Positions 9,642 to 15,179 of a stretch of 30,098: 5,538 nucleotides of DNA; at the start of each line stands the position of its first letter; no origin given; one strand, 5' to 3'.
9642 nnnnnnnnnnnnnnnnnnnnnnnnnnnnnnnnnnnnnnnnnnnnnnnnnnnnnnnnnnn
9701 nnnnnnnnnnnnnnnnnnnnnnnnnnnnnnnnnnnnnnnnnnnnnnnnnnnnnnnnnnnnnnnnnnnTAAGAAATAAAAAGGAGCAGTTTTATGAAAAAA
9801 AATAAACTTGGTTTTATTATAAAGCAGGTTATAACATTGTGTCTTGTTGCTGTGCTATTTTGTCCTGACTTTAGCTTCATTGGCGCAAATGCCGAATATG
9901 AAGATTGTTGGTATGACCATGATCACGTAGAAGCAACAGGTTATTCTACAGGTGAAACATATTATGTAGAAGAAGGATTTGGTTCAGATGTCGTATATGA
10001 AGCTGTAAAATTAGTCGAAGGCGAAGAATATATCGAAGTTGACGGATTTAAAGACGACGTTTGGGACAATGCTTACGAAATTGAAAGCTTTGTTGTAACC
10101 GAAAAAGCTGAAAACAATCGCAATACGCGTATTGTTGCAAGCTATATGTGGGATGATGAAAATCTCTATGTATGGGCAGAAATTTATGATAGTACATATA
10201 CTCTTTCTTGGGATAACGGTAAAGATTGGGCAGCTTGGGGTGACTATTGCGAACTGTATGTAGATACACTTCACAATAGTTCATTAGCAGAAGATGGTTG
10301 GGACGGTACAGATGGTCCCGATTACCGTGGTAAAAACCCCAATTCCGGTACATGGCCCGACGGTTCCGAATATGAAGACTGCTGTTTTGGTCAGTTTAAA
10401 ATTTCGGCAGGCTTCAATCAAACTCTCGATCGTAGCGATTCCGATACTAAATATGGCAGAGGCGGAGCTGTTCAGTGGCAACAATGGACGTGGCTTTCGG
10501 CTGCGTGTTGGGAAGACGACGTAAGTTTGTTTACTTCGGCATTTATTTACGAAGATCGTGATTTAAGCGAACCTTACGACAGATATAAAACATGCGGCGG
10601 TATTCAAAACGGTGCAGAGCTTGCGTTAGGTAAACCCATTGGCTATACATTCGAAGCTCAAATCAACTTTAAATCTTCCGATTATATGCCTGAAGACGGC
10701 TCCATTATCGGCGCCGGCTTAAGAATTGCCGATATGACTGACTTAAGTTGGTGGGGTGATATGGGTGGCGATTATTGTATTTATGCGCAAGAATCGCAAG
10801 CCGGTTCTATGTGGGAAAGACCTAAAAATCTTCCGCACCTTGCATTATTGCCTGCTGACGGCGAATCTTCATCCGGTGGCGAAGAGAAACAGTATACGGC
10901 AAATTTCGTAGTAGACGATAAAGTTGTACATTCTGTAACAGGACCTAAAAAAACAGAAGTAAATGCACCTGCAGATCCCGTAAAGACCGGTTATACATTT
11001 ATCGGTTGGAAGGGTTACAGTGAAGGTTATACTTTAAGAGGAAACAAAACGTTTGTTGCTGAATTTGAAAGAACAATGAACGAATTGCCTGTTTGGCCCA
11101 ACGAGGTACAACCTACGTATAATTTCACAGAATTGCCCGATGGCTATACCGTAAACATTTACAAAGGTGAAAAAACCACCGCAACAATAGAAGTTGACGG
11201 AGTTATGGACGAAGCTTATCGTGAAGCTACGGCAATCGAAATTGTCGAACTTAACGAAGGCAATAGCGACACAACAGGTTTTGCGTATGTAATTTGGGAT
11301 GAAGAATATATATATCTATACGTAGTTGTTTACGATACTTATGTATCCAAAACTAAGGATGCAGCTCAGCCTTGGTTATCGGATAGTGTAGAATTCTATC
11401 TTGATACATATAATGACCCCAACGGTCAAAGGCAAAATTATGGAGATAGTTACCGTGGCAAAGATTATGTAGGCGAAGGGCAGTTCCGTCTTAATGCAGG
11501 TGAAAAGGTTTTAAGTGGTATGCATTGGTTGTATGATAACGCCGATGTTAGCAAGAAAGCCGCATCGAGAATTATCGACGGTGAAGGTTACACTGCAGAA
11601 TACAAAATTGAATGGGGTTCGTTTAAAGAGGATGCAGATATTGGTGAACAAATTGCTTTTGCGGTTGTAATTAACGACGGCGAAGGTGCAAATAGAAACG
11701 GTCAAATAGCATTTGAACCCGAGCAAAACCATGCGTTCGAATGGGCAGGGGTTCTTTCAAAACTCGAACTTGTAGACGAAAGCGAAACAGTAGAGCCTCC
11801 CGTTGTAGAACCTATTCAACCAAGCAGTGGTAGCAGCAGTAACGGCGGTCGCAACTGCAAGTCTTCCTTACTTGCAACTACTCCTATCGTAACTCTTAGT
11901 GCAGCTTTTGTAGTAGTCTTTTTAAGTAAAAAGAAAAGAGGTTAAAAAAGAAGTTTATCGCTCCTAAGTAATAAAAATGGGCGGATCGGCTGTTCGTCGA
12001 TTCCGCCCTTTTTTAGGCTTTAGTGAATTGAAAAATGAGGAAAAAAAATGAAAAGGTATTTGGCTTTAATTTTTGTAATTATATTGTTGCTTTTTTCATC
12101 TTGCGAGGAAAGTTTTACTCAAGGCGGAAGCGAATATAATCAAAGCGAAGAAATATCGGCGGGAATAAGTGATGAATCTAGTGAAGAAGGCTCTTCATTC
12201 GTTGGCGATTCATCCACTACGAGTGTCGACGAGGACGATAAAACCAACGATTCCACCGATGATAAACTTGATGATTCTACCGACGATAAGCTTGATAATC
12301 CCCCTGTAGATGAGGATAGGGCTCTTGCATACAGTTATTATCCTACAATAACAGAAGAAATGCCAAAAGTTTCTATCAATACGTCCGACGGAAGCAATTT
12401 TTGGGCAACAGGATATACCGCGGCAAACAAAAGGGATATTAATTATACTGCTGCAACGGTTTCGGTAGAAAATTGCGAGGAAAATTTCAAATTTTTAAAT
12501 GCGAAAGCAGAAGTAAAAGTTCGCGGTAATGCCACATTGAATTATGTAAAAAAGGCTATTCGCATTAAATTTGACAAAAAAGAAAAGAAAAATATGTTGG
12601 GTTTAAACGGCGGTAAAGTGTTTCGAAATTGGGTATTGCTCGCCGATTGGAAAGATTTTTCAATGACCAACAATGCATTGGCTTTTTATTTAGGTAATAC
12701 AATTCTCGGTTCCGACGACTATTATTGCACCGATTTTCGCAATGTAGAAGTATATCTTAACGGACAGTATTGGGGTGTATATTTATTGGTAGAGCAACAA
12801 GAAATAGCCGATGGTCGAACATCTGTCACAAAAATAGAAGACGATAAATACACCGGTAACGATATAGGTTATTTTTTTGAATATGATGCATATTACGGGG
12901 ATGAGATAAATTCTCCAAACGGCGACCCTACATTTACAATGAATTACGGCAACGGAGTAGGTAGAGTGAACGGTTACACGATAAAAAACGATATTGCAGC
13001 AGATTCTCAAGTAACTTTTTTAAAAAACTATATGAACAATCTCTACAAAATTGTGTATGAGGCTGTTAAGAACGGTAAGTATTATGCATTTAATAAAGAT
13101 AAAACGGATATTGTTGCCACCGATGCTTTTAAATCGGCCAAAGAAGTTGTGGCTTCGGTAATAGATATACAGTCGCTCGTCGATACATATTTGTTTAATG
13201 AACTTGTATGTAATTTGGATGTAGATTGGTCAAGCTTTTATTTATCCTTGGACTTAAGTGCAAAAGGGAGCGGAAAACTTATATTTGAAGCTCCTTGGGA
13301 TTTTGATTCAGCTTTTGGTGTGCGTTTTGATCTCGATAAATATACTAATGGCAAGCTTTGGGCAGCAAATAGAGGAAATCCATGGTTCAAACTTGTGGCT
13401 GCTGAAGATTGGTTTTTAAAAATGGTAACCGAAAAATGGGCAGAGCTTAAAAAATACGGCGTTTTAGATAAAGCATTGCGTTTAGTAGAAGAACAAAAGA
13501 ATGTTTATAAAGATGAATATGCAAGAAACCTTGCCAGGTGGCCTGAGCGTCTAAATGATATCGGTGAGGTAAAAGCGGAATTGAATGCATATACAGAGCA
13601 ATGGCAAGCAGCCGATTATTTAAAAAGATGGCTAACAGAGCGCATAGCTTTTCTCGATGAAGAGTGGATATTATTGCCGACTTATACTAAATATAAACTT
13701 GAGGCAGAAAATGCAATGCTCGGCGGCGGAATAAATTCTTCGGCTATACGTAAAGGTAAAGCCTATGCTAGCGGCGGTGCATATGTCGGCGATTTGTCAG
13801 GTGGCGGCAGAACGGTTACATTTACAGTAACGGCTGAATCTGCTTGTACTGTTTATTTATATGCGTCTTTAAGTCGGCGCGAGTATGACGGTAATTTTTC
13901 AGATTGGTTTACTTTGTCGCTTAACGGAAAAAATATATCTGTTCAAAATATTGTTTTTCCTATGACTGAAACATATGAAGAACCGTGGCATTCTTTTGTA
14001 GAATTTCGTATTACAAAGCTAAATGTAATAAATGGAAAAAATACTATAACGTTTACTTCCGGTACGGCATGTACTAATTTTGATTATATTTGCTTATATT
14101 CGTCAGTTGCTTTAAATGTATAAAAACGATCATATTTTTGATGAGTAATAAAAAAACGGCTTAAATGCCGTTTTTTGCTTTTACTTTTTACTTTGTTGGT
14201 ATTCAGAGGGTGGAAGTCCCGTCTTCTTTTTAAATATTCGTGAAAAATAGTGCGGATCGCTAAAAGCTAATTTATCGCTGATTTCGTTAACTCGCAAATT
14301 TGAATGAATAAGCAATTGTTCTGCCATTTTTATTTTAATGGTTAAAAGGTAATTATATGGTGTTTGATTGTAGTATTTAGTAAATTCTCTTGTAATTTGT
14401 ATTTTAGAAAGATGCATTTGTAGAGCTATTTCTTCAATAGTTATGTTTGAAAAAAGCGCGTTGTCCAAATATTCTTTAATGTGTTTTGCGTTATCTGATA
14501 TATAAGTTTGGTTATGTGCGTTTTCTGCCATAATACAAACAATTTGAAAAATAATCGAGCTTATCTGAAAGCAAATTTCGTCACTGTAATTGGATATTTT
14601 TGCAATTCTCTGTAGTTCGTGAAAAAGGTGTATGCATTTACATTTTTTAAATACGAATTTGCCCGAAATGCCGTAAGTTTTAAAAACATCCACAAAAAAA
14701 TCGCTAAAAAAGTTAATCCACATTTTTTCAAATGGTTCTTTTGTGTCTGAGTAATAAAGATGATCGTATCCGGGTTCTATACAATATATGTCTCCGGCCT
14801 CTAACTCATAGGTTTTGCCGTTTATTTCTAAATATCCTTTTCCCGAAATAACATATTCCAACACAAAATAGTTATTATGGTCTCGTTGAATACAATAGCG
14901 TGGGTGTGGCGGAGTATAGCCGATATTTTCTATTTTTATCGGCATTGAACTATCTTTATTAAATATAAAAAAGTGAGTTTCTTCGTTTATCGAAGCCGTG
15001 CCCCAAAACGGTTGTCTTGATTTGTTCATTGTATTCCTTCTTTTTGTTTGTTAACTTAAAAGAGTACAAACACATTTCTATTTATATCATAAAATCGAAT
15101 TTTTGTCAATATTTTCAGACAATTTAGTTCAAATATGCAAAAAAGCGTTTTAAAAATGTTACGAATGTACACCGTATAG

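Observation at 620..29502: Gram-positive glycan locus with a large lipid-tethered array of apparently non-catalytic CBM9-like proteins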

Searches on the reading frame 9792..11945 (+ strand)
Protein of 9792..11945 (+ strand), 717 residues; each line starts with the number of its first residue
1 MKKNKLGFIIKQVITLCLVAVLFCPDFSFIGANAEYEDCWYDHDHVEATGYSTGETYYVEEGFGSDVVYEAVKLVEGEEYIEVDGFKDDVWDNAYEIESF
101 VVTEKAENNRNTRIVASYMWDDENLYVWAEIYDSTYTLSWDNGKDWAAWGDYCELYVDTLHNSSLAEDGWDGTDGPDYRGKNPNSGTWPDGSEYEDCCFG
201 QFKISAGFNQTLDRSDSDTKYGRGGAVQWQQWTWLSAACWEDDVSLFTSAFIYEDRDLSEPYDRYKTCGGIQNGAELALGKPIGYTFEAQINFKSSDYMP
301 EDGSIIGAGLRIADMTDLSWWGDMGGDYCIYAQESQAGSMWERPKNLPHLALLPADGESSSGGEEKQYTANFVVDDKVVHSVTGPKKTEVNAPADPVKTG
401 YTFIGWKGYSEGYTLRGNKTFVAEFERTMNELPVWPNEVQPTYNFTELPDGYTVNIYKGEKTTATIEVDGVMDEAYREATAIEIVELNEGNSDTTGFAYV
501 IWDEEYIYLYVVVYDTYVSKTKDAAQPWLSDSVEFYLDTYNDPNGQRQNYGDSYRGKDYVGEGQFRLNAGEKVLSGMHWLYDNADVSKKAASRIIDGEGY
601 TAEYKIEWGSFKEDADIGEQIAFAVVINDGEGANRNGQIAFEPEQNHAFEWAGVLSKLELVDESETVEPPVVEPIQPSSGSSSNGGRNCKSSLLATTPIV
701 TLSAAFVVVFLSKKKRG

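Call 4: search_protein_families(library=pfam, proteins=[window:9792-11945:+], max_evalue=0.01)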
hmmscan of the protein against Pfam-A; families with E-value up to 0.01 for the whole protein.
window:9792-11945:+ (717 aa): 2 families
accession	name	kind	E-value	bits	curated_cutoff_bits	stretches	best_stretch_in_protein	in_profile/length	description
PF06452.16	CBM9_1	-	2e-26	93.5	23.4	2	468-661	1-183/185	Carbohydrate family 9 binding domain-like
PF09479.16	Flg_new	-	1e-05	25.9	27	1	368-412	1-44/65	Listeria-Bacteroides repeat domain (List_Bact_rpt)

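Call 6: search_protein_families(library=ncbifam, proteins=[window:9792-11945:+], max_evalue=0.01)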
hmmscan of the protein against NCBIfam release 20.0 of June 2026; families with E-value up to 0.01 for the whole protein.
window:9792-11945:+ (717 aa): 1 family
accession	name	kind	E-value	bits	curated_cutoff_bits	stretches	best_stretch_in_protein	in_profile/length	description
NF033188.1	internalin_H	exception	0.0067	15.1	1050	1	366-410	343-386/548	InlH/InlC2 family class 1 internalin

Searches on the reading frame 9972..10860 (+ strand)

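Call 103: search_protein_families(library=pfam, proteins=[window:9972-10860:+], max_evalue=1)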
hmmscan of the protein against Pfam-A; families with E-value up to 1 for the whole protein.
window:9972-10860:+ (296 aa): 1 family
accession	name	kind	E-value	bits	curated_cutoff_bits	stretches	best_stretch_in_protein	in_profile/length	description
PF06452.16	CBM9_1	-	8.7e-07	29.4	23.4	1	23-102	1-77/185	Carbohydrate family 9 binding domain-like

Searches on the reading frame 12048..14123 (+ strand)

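Call 4: search_protein_families(library=pfam, proteins=[window:12048-14123:+], max_evalue=0.01)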
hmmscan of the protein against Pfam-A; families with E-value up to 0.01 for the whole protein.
window:12048-14123:+ (691 aa): 1 family
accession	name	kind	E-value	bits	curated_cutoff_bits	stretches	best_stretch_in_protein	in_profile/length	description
PF08757.17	CotH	-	1.8e-25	90.6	23.8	1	156-536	1-322/322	CotH kinase protein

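Call 6: search_protein_families(library=ncbifam, proteins=[window:12048-14123:+], max_evalue=0.01)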
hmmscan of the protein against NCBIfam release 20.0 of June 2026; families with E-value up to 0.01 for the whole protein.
window:12048-14123:+ (691 aa): 0 families

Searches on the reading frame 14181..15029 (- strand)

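Call 5: search_protein_families(library=pfam, proteins=[window:14181-15029:-], max_evalue=0.001)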
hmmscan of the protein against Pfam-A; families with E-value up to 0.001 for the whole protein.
window:14181-15029:- (282 aa): 5 families
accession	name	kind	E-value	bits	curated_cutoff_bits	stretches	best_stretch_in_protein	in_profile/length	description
PF12833.13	HTH_18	-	7.2e-18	65.1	33.6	1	202-279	2-79/80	Helix-turn-helix domain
PF00165.29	HTH_AraC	-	1.4e-15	57.4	26.6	1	241-279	2-42/42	Bacterial regulatory helix-turn-helix proteins, AraC family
PF02311.25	AraC_binding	-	1.1e-13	51.5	21.1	1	47-145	17-115/135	AraC-like ligand binding domain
PF07883.17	Cupin_2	-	1.2e-09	38.2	27.2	1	59-105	23-69/70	Cupin domain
PF22200.2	ExsA_N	-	0.00022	22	27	1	57-124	3-67/136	ExsA N-terminal regulatory domain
